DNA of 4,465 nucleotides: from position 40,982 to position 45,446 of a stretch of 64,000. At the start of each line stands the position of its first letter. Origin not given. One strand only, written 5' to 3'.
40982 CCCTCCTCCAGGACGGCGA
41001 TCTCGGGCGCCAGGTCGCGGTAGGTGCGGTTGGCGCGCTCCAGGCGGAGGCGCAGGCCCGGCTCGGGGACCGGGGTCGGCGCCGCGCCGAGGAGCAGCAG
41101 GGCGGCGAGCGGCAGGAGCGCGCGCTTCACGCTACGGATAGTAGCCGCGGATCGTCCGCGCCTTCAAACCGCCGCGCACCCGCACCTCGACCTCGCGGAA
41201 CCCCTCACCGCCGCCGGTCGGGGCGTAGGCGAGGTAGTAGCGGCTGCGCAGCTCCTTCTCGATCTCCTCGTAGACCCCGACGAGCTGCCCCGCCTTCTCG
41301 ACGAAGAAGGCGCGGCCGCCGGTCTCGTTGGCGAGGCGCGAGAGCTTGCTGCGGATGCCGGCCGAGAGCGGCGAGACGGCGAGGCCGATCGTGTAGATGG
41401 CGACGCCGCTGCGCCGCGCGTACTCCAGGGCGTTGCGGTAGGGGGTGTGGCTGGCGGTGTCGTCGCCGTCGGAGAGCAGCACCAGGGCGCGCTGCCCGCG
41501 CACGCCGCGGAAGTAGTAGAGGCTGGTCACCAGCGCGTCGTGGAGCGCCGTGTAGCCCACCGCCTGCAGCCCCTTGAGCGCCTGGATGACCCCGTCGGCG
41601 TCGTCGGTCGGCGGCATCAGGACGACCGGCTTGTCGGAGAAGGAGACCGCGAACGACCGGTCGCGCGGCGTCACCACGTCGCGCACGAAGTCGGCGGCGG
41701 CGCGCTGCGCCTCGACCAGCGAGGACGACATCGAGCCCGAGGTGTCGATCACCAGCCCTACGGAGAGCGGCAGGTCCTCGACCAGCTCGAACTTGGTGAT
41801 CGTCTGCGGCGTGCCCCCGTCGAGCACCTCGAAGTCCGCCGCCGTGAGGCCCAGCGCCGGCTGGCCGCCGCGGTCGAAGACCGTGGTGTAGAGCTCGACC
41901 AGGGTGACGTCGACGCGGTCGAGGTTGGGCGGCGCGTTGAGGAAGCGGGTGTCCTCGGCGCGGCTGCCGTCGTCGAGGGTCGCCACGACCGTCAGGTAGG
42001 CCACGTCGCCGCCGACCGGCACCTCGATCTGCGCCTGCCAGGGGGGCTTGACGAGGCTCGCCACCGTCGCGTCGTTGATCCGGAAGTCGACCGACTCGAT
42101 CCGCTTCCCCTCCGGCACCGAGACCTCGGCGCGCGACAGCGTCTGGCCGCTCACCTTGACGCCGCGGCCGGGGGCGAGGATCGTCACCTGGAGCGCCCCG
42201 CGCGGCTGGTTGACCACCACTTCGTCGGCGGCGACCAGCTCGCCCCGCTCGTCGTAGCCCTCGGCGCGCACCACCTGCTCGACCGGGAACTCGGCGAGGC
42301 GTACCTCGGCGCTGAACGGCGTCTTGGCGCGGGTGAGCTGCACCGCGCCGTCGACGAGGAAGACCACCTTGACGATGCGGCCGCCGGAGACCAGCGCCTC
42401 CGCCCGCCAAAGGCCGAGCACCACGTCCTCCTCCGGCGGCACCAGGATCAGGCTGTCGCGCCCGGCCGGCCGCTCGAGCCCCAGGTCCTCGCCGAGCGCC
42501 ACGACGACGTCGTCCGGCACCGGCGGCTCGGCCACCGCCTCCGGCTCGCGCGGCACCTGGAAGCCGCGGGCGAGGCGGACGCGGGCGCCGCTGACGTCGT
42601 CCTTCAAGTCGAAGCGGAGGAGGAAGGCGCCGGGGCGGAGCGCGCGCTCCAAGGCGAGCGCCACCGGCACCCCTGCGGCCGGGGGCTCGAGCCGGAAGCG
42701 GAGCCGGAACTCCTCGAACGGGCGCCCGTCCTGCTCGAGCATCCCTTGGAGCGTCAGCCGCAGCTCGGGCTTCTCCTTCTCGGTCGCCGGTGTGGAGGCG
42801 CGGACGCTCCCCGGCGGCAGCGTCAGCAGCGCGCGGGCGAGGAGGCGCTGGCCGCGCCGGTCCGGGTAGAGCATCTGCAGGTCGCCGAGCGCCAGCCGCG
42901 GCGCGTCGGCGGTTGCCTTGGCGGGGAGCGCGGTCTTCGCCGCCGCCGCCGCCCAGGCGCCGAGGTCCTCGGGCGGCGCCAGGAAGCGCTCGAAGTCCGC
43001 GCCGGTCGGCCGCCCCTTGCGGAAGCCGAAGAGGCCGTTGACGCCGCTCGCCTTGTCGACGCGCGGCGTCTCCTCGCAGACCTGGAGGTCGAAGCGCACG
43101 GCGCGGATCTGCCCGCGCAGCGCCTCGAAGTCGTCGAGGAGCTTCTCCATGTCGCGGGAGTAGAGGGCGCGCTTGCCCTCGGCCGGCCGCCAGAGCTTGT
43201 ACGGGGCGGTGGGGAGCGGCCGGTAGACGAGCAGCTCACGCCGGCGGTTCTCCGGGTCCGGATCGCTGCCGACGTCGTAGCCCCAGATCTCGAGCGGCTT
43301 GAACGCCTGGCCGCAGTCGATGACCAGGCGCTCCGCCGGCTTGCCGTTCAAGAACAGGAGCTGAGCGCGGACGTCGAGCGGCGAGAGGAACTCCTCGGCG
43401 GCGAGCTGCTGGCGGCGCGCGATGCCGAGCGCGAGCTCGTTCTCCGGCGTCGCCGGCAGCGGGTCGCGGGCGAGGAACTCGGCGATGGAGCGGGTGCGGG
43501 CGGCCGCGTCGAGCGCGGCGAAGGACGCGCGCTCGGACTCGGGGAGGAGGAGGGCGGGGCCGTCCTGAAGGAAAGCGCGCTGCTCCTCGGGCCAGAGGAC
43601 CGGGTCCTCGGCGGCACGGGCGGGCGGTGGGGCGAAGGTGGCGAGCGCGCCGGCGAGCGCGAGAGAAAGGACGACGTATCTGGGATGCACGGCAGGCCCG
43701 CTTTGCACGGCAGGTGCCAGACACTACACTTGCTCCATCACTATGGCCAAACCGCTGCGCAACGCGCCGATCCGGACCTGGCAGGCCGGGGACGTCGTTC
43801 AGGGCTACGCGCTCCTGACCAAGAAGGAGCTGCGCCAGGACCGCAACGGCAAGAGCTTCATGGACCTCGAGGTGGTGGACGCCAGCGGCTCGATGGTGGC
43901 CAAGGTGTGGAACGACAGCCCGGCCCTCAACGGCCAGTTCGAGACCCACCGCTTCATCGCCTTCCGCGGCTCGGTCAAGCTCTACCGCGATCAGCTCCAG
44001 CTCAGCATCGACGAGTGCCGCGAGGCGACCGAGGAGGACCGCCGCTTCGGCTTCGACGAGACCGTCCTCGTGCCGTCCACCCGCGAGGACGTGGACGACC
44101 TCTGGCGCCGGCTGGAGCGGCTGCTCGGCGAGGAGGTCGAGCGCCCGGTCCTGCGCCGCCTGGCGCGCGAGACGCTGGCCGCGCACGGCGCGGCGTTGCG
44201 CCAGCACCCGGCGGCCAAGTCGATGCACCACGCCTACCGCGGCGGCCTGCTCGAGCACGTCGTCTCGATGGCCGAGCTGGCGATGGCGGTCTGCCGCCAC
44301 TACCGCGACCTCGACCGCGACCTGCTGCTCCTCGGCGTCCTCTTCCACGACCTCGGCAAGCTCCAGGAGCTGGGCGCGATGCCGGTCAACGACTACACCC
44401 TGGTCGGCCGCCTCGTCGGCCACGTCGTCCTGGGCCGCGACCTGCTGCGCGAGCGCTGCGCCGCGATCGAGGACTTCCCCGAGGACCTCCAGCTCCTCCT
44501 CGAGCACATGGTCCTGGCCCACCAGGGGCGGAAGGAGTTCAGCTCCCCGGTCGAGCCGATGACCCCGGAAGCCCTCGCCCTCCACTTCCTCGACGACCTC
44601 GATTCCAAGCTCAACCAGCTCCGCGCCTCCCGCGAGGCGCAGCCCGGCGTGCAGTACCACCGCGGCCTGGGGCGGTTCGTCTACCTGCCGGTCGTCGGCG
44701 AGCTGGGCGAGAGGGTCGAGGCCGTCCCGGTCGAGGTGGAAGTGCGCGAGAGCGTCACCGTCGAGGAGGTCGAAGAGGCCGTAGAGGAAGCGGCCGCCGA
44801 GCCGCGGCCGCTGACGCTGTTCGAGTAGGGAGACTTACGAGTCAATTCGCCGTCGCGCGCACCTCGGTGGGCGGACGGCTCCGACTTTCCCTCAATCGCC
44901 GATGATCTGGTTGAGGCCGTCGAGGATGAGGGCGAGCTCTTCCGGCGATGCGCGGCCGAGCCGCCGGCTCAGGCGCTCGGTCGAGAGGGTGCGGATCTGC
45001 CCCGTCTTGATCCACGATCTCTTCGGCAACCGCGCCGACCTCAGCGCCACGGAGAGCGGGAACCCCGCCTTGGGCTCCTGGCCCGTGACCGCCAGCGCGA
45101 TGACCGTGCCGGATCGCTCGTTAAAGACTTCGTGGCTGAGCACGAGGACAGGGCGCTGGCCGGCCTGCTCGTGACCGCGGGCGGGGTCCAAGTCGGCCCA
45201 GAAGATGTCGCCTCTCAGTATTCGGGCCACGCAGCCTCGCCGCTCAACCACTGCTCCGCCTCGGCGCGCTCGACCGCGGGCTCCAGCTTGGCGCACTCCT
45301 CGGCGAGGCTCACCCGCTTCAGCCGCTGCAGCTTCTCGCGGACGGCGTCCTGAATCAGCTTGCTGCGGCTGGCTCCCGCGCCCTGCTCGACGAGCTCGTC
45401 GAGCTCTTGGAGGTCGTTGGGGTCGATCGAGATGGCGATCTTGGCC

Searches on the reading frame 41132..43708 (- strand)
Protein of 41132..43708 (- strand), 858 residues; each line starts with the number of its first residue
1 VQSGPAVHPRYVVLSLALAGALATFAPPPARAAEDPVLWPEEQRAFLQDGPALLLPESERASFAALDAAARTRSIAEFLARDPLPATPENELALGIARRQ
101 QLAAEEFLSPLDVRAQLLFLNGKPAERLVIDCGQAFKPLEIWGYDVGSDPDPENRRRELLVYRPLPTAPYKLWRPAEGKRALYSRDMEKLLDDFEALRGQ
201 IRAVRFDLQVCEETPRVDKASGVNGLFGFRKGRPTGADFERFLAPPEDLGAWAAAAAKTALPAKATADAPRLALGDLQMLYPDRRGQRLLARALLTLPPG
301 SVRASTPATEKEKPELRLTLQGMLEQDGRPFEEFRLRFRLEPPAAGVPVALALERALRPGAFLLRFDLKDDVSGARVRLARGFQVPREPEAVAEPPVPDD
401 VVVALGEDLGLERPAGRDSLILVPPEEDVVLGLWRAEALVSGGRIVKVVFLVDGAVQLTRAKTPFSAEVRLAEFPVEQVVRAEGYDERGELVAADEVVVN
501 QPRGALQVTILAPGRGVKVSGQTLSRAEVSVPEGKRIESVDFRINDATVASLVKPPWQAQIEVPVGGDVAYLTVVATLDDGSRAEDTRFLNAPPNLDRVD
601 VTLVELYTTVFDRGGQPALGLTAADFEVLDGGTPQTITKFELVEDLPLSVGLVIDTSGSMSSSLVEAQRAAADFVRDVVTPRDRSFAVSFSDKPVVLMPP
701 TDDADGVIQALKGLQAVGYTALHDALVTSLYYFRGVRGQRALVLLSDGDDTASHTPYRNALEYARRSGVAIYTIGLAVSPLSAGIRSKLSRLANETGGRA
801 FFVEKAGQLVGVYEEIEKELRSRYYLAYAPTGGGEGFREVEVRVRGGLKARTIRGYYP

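Call 63: search_protein_families(library=pfam, proteins=[window:41132-43708:-], max_evalue=0.0001)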
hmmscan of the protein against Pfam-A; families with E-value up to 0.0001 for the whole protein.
window:41132-43708:- (858 aa): 3 families
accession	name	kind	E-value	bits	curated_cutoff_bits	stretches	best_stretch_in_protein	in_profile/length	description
PF00092.34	VWA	-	5.7e-14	53.1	23.8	1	651-812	3-171/174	von Willebrand factor type A domain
PF13519.12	VWA_2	-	7.3e-13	49.5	27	1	652-748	3-106/107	von Willebrand factor type A domain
PF17957.7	Big_7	-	6.8e-06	27.1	24.1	0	507-564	2-59/70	Bacterial Ig domain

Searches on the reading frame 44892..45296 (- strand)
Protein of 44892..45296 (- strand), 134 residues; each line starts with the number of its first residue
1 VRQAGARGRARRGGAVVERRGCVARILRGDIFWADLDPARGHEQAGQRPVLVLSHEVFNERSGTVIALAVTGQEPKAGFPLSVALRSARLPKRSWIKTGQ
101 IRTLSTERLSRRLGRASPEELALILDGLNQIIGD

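Call 63: search_protein_families(library=pfam, proteins=[window:44892-45296:-], max_evalue=0.0001)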
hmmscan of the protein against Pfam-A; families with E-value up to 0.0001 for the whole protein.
window:44892-45296:- (134 aa): 1 family
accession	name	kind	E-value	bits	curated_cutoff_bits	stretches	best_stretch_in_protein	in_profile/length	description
PF02452.23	PemK_toxin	-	2.8e-29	102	23.1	1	28-131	2-108/109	PemK-like, MazF-like toxin of type II toxin-antitoxin system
